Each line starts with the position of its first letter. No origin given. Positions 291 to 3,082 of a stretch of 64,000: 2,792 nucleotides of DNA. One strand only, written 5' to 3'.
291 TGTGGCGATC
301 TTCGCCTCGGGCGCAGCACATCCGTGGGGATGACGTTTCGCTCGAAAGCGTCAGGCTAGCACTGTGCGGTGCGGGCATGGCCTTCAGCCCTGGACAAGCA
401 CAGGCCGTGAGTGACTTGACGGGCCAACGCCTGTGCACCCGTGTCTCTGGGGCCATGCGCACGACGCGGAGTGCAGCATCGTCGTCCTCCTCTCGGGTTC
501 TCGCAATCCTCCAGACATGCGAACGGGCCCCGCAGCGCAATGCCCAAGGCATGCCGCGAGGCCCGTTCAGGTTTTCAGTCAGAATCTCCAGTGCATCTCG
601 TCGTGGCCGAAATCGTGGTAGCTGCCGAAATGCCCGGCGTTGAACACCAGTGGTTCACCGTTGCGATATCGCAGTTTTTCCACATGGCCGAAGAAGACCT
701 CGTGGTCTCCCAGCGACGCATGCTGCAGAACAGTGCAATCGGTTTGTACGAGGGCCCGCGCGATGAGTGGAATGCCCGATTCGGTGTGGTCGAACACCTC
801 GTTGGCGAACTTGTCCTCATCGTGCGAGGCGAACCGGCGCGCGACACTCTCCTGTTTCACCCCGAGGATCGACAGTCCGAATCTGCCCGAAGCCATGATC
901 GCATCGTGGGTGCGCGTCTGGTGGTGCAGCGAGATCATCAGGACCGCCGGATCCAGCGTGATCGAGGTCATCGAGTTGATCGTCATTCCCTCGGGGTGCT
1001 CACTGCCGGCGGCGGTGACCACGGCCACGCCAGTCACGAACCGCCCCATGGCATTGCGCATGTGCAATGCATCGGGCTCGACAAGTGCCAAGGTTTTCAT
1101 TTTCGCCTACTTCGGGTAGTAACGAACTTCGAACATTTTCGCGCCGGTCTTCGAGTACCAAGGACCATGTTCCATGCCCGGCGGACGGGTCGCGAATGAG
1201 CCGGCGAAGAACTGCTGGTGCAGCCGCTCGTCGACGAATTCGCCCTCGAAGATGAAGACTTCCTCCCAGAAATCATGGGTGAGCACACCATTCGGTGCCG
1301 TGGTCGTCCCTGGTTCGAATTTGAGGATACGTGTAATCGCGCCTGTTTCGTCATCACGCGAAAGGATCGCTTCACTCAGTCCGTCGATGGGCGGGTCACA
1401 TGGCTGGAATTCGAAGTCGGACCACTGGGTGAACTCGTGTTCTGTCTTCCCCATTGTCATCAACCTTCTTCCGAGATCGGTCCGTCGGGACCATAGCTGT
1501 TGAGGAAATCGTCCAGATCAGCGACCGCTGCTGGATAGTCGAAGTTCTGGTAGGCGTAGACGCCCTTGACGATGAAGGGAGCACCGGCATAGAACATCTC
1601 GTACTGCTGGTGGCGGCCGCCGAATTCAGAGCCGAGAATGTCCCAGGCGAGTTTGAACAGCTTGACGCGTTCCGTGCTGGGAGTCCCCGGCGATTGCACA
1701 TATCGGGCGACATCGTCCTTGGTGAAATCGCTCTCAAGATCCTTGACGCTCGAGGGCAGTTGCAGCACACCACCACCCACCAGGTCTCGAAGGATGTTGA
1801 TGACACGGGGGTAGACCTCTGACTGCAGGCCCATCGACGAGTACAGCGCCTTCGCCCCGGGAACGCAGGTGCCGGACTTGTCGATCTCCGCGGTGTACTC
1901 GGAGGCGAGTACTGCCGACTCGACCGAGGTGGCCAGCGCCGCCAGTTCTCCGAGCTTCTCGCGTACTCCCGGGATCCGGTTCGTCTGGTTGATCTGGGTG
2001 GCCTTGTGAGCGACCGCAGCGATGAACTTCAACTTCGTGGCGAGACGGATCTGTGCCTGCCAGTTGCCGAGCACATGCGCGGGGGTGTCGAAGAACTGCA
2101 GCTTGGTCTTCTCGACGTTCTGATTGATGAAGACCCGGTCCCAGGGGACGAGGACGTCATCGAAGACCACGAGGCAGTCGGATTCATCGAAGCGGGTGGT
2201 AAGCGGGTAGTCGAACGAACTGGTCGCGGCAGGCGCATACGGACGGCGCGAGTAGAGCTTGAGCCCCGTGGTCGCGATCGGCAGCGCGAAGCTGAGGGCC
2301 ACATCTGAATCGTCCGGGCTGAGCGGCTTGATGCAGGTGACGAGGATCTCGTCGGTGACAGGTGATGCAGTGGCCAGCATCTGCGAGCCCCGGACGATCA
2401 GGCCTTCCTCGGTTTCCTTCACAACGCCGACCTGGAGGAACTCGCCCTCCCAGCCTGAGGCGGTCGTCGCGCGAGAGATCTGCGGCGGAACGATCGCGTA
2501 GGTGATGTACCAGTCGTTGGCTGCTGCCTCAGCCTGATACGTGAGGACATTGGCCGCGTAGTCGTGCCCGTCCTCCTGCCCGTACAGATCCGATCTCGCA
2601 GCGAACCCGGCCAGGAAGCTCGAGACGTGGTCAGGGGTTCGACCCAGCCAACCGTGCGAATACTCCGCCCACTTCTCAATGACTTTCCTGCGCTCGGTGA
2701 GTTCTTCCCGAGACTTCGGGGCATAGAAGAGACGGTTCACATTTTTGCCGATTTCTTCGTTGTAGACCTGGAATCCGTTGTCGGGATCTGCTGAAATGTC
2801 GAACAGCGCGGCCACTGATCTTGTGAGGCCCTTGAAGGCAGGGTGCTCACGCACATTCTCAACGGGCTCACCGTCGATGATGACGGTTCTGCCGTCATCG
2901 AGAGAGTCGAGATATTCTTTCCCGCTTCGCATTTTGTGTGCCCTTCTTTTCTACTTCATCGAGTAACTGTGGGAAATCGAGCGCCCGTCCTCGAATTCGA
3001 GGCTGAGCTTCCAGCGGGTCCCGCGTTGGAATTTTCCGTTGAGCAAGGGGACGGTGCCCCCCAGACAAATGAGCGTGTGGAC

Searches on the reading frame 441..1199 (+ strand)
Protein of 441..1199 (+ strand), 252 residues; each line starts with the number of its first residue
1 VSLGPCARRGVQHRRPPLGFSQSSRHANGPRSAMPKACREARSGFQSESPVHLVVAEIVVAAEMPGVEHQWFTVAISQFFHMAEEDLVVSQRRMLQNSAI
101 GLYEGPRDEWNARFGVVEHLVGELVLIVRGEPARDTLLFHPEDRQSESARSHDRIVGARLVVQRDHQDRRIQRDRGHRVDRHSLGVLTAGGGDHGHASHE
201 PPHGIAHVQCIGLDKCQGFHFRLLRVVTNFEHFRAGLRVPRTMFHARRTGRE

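Call 83: list_cluster_members(proteins=[window:441-1199:+, window:1460-2932:-, window:2951-3652:-, window:5262-6635:-, window:61841-62704:+])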
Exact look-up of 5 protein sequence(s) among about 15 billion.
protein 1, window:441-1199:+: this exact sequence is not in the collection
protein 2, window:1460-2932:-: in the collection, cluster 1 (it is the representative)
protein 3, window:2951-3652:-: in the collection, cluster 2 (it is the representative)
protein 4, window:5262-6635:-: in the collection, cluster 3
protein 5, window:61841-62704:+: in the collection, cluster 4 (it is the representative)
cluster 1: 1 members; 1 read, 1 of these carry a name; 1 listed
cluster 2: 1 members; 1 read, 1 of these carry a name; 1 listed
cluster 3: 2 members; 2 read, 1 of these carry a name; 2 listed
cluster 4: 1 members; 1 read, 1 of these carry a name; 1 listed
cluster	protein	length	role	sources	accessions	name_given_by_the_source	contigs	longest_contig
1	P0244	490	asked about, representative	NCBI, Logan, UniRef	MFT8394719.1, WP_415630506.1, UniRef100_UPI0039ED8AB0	4-hydroxyphenylacetate 3-hydroxylase family protein [Propionibacterium sp.] | 4-hydroxyphenylacetate 3-hydroxylase family protein n=1 Tax=Propionibacterium sp. ...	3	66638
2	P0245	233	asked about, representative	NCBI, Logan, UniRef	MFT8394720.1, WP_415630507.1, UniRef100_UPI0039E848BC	DUF2848 family protein [Propionibacterium sp.] | DUF2848 family protein n=1 Tax=Propionibacterium sp. TaxID=1977903 RepID=UPI0039E848BC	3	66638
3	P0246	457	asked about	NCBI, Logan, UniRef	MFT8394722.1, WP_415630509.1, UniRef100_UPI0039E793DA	MFS transporter [Propionibacterium sp.] | MFS transporter n=1 Tax=Propionibacterium sp. TaxID=1977903 RepID=UPI0039E793DA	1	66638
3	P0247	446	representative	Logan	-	-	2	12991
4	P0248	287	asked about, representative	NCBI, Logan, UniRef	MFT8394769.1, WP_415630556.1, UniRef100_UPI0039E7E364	Fpg/Nei family DNA glycosylase [Propionibacterium sp.] | Fpg/Nei family DNA glycosylase n=1 Tax=Propionibacterium sp. TaxID=1977903 ...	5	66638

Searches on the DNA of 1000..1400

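Call 62: search_with_rna_model(model_id=R1, source=window, start=1000, end=1400, filters=off, max_evalue=1, show_alignments=1)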
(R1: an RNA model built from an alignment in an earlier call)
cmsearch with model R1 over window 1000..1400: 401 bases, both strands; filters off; matches with E-value up to 1: 1.
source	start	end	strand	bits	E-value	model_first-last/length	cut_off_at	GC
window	1177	1241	+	21.2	8.4e-05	1-81/81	no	0.68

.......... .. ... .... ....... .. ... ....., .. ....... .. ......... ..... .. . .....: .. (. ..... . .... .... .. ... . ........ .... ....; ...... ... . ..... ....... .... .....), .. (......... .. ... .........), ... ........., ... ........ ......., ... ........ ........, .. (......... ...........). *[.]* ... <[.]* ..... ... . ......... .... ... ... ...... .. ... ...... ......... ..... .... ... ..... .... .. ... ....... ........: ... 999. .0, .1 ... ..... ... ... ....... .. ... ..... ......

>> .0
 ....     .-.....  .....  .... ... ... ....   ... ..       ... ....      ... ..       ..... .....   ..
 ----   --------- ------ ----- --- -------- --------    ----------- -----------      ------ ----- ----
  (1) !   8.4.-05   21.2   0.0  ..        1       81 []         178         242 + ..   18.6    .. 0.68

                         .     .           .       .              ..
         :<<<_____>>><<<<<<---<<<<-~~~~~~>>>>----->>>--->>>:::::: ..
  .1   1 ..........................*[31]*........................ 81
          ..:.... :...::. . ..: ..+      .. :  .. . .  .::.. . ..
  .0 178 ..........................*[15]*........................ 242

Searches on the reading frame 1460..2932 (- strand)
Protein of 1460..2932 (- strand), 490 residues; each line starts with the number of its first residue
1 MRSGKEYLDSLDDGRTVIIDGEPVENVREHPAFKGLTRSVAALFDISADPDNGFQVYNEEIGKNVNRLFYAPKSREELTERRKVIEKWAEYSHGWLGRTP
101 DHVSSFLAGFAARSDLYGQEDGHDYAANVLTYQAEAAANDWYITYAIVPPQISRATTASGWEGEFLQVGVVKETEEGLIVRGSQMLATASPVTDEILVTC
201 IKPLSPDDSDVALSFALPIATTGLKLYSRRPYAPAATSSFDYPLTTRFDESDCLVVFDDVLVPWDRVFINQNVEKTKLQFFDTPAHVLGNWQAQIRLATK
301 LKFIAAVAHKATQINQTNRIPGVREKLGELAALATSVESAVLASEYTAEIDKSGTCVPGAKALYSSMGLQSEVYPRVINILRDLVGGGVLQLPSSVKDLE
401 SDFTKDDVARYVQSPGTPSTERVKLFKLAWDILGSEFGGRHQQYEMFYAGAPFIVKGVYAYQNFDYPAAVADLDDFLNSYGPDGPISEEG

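Call 84: find_encoding_contigs(protein=window:1460-2932:-, flank=10000, max_places=5)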
Protein window:1460-2932:- (490 aa): 3 contigs read that carry it; 2 places shown.
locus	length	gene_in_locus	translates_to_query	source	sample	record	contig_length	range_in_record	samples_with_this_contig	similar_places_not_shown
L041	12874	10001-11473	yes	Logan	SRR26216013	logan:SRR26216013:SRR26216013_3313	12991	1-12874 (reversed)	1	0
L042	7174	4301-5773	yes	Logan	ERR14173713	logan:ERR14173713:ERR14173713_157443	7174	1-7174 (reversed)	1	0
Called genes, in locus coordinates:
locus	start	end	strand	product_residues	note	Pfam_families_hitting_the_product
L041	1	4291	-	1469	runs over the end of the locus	?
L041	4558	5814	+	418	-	PF00999:Na_H_Exchanger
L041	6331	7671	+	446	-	PF00083:Sugar_tr, PF07690:MFS_1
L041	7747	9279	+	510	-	PF00392:GntR, PF07729:FCD, PF00795:CN_hydrolase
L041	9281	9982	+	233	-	PF11010:DUF2848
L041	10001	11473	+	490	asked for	PF11794:HpaB_N, PF03241:HpaB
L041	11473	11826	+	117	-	PF12973:Cupin_7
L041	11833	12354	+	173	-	PF01613:Flavin_Reduct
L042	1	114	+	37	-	?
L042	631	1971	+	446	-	PF00083:Sugar_tr, PF07690:MFS_1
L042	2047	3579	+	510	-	PF00392:GntR, PF07729:FCD, PF00795:CN_hydrolase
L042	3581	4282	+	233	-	PF11010:DUF2848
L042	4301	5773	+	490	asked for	PF11794:HpaB_N, PF03241:HpaB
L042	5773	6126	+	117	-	PF12973:Cupin_7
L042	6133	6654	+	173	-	PF01613:Flavin_Reduct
